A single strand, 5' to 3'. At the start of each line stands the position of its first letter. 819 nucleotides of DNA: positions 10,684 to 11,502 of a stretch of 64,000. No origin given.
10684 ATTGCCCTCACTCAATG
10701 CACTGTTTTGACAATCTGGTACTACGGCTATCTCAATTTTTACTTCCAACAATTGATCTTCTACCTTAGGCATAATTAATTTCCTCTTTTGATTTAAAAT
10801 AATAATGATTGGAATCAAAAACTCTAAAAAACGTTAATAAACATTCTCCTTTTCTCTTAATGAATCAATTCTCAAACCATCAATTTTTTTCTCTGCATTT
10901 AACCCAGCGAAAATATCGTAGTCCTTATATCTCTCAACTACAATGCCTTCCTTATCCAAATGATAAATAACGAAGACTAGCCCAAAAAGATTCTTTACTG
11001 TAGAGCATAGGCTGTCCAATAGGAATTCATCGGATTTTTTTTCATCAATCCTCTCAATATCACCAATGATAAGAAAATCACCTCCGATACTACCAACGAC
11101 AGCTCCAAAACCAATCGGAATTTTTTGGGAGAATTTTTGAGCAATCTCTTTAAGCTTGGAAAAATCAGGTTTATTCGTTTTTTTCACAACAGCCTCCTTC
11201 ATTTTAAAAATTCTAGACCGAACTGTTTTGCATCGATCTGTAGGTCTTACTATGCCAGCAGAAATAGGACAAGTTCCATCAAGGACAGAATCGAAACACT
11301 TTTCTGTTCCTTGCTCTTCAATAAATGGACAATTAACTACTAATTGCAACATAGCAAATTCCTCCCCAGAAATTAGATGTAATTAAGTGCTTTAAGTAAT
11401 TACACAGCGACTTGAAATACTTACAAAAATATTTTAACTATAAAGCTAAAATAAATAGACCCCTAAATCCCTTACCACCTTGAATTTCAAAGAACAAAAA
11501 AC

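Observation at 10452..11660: Tandem paralogous Cys-rich proteins sharing an unrecognised C-x9/10-C-x8-C(P)-x12/13-C signature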

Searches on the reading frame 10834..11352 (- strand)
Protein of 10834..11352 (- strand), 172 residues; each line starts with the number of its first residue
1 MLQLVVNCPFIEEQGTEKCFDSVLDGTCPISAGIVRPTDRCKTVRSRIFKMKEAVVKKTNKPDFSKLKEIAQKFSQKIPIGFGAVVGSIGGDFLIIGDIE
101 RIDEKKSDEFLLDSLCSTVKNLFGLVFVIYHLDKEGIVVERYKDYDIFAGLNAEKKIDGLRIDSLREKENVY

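Call 3: search_protein_families(library=pfam, proteins=[window:10834-11352:-], max_evalue=10)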
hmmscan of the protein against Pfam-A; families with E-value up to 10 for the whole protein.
window:10834-11352:- (172 aa): 0 families

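Call 4: search_protein_families(library=ncbifam, proteins=[window:10834-11352:-], max_evalue=10)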
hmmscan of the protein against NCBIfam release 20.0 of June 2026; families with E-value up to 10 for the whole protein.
window:10834-11352:- (172 aa): 0 families

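Call 7: find_homologous_proteins(query=window:10834-11352:-, max_evalue=0.01)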
Query window:10834-11352:- (172 aa): 1 proteins with E <= 0.01 among 68 candidates.
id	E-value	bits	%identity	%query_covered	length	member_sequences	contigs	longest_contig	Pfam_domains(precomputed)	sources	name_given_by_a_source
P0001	1.8e-107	375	100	100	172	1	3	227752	-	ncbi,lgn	-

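Call 8: find_encoding_contigs(protein=P0001, flank=10000, max_places=6)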
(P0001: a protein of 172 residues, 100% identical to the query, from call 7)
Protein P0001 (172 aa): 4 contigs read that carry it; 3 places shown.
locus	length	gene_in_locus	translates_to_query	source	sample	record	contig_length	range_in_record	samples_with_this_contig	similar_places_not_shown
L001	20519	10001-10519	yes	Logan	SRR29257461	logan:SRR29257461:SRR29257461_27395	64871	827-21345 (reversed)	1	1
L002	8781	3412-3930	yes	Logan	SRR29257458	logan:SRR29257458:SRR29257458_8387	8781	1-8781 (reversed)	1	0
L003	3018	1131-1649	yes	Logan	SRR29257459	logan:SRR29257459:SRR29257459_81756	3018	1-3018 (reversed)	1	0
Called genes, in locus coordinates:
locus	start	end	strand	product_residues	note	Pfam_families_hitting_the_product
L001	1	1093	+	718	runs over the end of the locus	PF22745:Nlig-Ia, PF01653:DNA_ligase_aden, PF12826:HHH_2 (faint), PF03120:OB_DNA_ligase, PF14520:HHH_5 (weak), PF00533:BRCT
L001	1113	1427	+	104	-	PF02686:GatC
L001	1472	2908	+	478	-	PF01425:Amidase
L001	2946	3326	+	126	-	PF02021:UPF0102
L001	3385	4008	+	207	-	-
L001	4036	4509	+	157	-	-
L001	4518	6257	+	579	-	-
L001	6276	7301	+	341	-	PF00953:Glycos_transf_4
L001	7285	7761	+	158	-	PF02643:DUF192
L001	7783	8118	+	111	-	-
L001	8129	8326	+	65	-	-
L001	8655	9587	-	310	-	PF01745:IPT (weak), PF01715:IPPT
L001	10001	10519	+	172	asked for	-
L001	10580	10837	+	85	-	-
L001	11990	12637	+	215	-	PF18936:DUF5684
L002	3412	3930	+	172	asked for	-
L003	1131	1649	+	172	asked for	-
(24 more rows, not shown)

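Call 11: search_solved_structures(query=window:10834-11352:-, max_evalue=10)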
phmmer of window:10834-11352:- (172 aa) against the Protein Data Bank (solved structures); distinct sequences matched with E-value up to 10: 8.
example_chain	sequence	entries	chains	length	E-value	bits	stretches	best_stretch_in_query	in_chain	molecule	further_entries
7kxr_L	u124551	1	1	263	0.13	16.1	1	38-101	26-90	Lethal factor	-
3kwv_C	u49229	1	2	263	0.35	14.6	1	38-101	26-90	Lethal factor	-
6uwh_A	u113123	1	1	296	0.8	13.5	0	123-167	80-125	I-OnuI-e-Therm-hChr11v1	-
6uwj_A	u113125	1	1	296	0.8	13.5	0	123-167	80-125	I-OnuI-e-Therm-hChr11v2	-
6uwk_A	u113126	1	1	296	0.8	13.5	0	123-167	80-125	I-OnuI-e-Therm-hChr11v3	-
8fvu_U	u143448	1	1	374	0.95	13.3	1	38-101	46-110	Lethal factor,Type III secretion system protein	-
5zhy_A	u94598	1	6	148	0.96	13.2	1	17-122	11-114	Spike glycoprotein, Spike glycoprotein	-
7ebc_A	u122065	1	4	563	1.2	13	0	38-80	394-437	Isocitrate lyase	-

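Call 18: search_protein_families(library=phrogs, proteins=[window:10834-11352:-], max_evalue=1)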
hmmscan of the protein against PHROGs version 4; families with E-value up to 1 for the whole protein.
window:10834-11352:- (172 aa): 0 families

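Call 19: search_protein_representatives(protein=window:10834-11352:-)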
Query: 172 residues. Proteins with E-value up to 0.001 (for the whole library): 7; up to 1e-10: 3; up to 1e-30: 1. The best 7 are listed.
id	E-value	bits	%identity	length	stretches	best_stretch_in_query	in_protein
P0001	5.9e-108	375.1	100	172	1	1-172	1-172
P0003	1.6e-14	71.1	47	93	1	69-156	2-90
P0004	1.5e-12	64.7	33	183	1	12-154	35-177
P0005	3.4e-09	53.8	44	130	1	70-157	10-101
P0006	6.1e-06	43.2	36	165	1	63-156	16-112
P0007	6.8e-06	43.0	33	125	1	67-155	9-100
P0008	2.5e-04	38.0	33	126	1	67-154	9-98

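Call 25: find_homologous_proteins(query=A4, max_evalue=10)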
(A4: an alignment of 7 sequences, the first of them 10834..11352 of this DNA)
Query A4 (7 sequences) (172 aa, profile of the alignment): 4 proteins with E <= 10 among 1617 candidates.
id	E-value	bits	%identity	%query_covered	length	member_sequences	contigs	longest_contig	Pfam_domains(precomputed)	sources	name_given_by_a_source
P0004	2.5e-90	319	33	85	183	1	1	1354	-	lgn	-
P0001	2.0e-64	235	100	100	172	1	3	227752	-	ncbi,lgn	-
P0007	2.0e-28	118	31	52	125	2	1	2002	-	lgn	-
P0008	7.3e-26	109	31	55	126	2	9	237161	-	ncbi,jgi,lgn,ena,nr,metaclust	ncbi:MAG: hypothetical protein UR66_C0002G0130 [Candidatus Moranbacteria bacterium GW2011_GWE1_35_17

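Call 26: find_encoding_contigs(protein=P0008, flank=6000, max_places=6)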
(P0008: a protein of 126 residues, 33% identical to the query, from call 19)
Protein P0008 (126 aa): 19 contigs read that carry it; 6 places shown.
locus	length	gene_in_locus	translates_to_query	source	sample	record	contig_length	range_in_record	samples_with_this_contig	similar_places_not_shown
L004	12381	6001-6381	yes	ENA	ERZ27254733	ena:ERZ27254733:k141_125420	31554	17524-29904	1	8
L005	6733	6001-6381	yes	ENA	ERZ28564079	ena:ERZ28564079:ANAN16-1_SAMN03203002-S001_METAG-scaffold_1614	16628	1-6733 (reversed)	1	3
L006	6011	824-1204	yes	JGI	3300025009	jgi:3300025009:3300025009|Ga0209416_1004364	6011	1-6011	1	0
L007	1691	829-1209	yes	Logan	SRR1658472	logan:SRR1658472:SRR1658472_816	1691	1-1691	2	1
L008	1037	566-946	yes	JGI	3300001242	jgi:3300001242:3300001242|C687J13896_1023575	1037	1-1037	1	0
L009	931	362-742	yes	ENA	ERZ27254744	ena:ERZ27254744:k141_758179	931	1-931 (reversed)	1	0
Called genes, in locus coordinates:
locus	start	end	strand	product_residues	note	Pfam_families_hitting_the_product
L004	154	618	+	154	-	PF22811:Zn_ribbon_NrdR, PF03477:ATP-cone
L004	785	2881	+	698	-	PF03477:ATP-cone, PF13597:NRDD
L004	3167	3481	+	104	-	PF13597:NRDD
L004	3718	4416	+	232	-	PF13353:Fer4_12, PF04055:Radical_SAM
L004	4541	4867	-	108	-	-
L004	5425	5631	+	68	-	-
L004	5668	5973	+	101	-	-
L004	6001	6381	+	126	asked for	-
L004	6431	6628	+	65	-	-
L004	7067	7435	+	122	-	-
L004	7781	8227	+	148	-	PF01281:Ribosomal_L9_N, PF03948:Ribosomal_L9_C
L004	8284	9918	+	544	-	PF06418:CTP_synth_N, PF00117:GATase, PF07722:Peptidase_C26 (faint)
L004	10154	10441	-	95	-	PF01016:Ribosomal_L27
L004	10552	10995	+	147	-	-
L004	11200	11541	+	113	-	PF13083:KH_KhpA-B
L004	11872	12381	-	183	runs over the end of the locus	PF06725:3D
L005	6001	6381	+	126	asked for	-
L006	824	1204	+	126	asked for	-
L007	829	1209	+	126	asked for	-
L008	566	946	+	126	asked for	-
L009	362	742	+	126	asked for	-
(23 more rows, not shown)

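Call 27: find_encoding_contigs(protein=P0004, flank=6000, max_places=4)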
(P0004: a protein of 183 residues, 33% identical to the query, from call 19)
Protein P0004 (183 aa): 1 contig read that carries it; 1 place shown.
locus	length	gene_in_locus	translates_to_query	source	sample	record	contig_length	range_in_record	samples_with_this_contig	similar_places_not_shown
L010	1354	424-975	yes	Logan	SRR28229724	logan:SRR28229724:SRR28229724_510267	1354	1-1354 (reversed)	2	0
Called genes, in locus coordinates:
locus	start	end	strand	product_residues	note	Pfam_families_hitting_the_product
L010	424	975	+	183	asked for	-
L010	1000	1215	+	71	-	-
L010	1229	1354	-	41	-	?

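Call 28: find_encoding_contigs(protein=P0007, flank=6000, max_places=4)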
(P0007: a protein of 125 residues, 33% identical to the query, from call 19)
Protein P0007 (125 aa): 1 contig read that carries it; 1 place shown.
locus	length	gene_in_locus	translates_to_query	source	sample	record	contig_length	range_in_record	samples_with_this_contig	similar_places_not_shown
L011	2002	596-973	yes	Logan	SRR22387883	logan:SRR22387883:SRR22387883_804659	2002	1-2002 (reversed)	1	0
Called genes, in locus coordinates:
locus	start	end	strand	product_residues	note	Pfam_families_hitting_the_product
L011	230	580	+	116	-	-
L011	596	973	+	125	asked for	-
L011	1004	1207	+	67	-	-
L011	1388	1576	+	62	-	-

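Call 51: predict_structure(alignment_id=A7)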
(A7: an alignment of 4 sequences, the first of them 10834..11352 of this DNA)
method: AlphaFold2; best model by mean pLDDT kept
length: 172 residues; sequences in the alignment: 4
mean_pLDDT: 56.1   pTM: 0.47
mean pLDDT of the five models: 56.1, 52.8, 52.4, 52.3, 48.4
residues with pLDDT >= 90: 0; 70-90: 70; 50-70: 21; < 50: 81
segments of 3 or more residues with pLDDT < 50: 1-62, 154-172
pLDDT, mean of each block of 10 residues (from residue 1): 31 38 38 39 37 33 63 72 79 79 73 80 79 75 66 42 35 27
secondary structure, 60 per line:
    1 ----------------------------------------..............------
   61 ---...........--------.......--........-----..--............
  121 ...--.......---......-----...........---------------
elements in order: H41-54 H64-74 E83-89 E92-99 H111-123 E126-132 E136-141 H147-157

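Call 58: search_protein_families(library=padloc, proteins=[window:10834-11352:-, L004:5425-5628:+, L004:5668-5970:+, L004:6001-6378:+, L004:7067-7432:+], max_evalue=1)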
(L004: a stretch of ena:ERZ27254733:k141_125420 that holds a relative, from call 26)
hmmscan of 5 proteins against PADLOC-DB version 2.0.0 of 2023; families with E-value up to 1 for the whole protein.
window:10834-11352:- (172 aa): 0 families

L004:5425-5628:+ (68 aa): 0 families

L004:5668-5970:+ (101 aa): 0 families

L004:6001-6378:+ (126 aa): 0 families

L004:7067-7432:+ (122 aa): 0 families

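Call 59: search_protein_families(library=pfam, proteins=[L004:5425-5628:+, L004:5668-5970:+, L004:6431-6625:+, L004:7067-7432:+], max_evalue=1)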
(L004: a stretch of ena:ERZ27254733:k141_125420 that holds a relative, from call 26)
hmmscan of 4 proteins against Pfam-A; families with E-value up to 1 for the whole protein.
L004:5425-5628:+ (68 aa): 0 families

L004:5668-5970:+ (101 aa): 0 families

L004:6431-6625:+ (65 aa): 0 families

L004:7067-7432:+ (122 aa): 2 families
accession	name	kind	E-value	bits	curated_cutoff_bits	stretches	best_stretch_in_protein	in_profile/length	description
PF18216.6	N_formyltrans_C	-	0.037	14.1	25.8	1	76-93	8-25/52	N-formyltransferase dimerization C-terminal domain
PF06021.17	Gly_acyl_tr_N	-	0.21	12.1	31.2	1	17-79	64-126/201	Aralkyl acyl-CoA:amino acid N-acyltransferase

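Call 78: list_cluster_members(proteins=[P0001, P0002, P0004, P0007, P0008])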
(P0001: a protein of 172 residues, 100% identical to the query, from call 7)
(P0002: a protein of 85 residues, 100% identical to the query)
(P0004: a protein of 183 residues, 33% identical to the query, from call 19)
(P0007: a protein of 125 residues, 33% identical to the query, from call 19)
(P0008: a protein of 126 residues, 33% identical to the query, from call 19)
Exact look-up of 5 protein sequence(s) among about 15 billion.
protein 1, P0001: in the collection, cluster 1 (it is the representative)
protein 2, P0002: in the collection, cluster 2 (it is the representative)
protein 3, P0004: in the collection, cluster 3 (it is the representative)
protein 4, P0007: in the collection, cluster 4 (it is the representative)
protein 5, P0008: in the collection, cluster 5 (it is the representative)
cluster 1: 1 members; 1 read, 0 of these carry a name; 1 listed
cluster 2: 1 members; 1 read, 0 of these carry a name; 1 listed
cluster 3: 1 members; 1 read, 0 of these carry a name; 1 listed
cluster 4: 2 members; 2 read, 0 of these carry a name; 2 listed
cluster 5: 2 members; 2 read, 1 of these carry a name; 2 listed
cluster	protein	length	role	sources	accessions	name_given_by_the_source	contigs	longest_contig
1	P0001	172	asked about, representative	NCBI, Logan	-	-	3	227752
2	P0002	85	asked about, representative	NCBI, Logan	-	-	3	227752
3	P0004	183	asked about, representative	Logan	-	-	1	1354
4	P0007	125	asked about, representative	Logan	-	-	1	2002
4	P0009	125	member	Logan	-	-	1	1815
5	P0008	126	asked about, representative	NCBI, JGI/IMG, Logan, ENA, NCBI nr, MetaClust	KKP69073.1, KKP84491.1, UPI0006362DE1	MAG: hypothetical protein UR66_C0002G0130 [Candidatus Moranbacteria bacterium ... | status=active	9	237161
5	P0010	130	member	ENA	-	-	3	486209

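Call 98: fold_search(model_id=the predicted structure, library=viral)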
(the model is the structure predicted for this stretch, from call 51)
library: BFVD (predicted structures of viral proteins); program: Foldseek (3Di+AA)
matches with E <= 10: 478; with E <= 0.001: 0
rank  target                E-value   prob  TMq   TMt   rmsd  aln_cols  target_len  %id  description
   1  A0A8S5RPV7            5.6e-02  0.12  0.13  0.10  19.5       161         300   12  Uncharacterized protein [virus sp. ctrcb4]
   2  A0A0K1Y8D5            6.4e-02  0.11  0.13  0.06  20.4       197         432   11  (no name in the UniProt tables at hand)
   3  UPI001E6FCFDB         7.7e-02  0.57  0.21  0.31  11.1       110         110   19  (no name look-up for this kind of identifier)
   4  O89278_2              7.7e-02  0.28  0.19  0.05  18.4       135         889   12  Nonstructural protein [Himetobi P virus]
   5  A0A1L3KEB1            9.3e-02  0.38  0.25  0.08  16.3       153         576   12  (no name in the UniProt tables at hand)
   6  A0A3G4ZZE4            9.9e-02  0.15  0.13  0.12  14.7       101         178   16  Putative sensor histidine kinase [Edafosvirus sp.]
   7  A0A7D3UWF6            1.1e-01  0.14  0.15  0.09  12.1       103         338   17  SprT-like protein [Fadolivirus FV1/VV64]
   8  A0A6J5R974            1.1e-01  0.13  0.16  0.15  18.0       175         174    8  Uncharacterized protein [uncultured Caudovirales phage]
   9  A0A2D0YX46            1.1e-01  0.47  0.22  0.32  15.8       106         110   13  Uncharacterized protein [Vibrio phage JSF10]
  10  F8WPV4                1.2e-01  0.66  0.24  0.39  13.9       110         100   12  (no name in the UniProt tables at hand)
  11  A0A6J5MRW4            1.6e-01  0.30  0.22  0.23  16.9       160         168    7  Uncharacterized protein [uncultured Caudovirales phage]
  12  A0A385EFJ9            1.6e-01  0.09  0.14  0.16  18.2       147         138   14  Uncharacterized protein [Caulobacter phage CcrBL9]
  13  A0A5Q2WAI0            1.8e-01  0.33  0.18  0.41  10.8        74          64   14  (no name in the UniProt tables at hand)
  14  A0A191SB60            2.2e-01  0.28  0.23  0.26  15.9       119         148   10  (no name in the UniProt tables at hand)
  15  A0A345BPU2            2.2e-01  0.10  0.17  0.20  14.2       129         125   16  (no name in the UniProt tables at hand)
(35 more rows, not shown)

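Call 99: fold_search(model_id=the predicted structure, library=pdb)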
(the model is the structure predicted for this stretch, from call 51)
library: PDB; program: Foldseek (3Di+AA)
matches with E <= 10: 508; with E <= 0.001: 0
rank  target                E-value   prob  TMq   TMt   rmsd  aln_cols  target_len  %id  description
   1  5ig8_B                1.1e-01  0.38  0.20  0.14  11.5        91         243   21  Crystal structure of macrocyclase MdnB from Microcystis aeruginosa MRC (released 2016-09-21)
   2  2xf1                  2.2e-01  0.33  0.22  0.29  13.0       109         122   10  Crystal structure of Plasmodium falciparum actin depolymerization factor 1 (released 2011-06-15)
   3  3u5w                  2.5e-01  0.20  0.22  0.27  10.2       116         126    9  Crystal Structure of a probable FAD-binding, putative uncharacterized protein from Brucella melitensis, apo form (released 2011-10-19)
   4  3q2b                  2.9e-01  0.33  0.25  0.33   9.7       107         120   13  Crystal Structure of an Actin Depolymerizing Factor (released 2011-06-01)
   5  3in6_A                2.9e-01  0.15  0.20  0.22  12.8       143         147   12  Crystal structure of a fmn-binding protein (swol_0183) from syntrophomonas wolfei subsp. wolfei at 2.12 A resolution (released 2009-08-25)
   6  5luv_B                3.3e-01  0.06  0.13  0.15  18.5       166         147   12  Short LOV protein W619_1 in apo-state (released 2017-02-22)
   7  3u0i                  3.7e-01  0.20  0.22  0.27   9.9       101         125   12  Crystal Structure of a probable FAD-binding, putative uncharacterized protein from Brucella melitensis (released 2011-10-12)
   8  3hcy_A                4.2e-01  0.04  0.11  0.13  13.4       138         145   12  The crystal structure of the domain of putative two-component sensor histidine kinase protein from Sinorhizobium melil (released 2009-05-26)
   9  6ll9_B                4.5e-01  0.09  0.16  0.11  17.4       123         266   12  Crystal structure of D-alanine-D-alanine ligase from Aeromonas hydrophila (released 2020-07-15)
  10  9ba3_F                4.7e-01  0.06  0.15  0.16  15.3       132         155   11  High-resolution crystal structure of the ligand binding domain of the Halomonas titanicae chemoreceptor Htc10 in compl (released 2024-11-20)
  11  6gg9_A                5.0e-01  0.04  0.10  0.12  14.2       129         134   10  Crystal structures of a short blue light photoreceptor protein PpSB1-LOV mutant (dark state) - R61H/R66I (released 2018-07-25)
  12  3o5y_A                5.4e-01  0.07  0.15  0.17  14.4       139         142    7  The Crystal Structure of the GAF domain of a two-component sensor histidine kinase from Bacillus halodurans to 2.45A (released 2010-08-11)
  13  5hky_A                6.1e-01  0.23  0.19  0.13   6.3        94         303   12  Crystal structure of c-Cbl TKBD domain in complex with SPRY2 peptide (36-60, pY55) Refined to 1.8A Resolution (P6 form (released 2017-01-18)
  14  8q5e_A                6.1e-01  0.06  0.11  0.13  13.1       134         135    9  Crystal structure of PpSB1-LOV protein from Pseudomonas putida with covalent FMN (released 2023-11-29)
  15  8a36_A                6.1e-01  0.04  0.11  0.13  13.7       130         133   11  Crystal structure of PpSB1-LOV-K117E mutant (dark state), monoclinic form (released 2023-07-05)
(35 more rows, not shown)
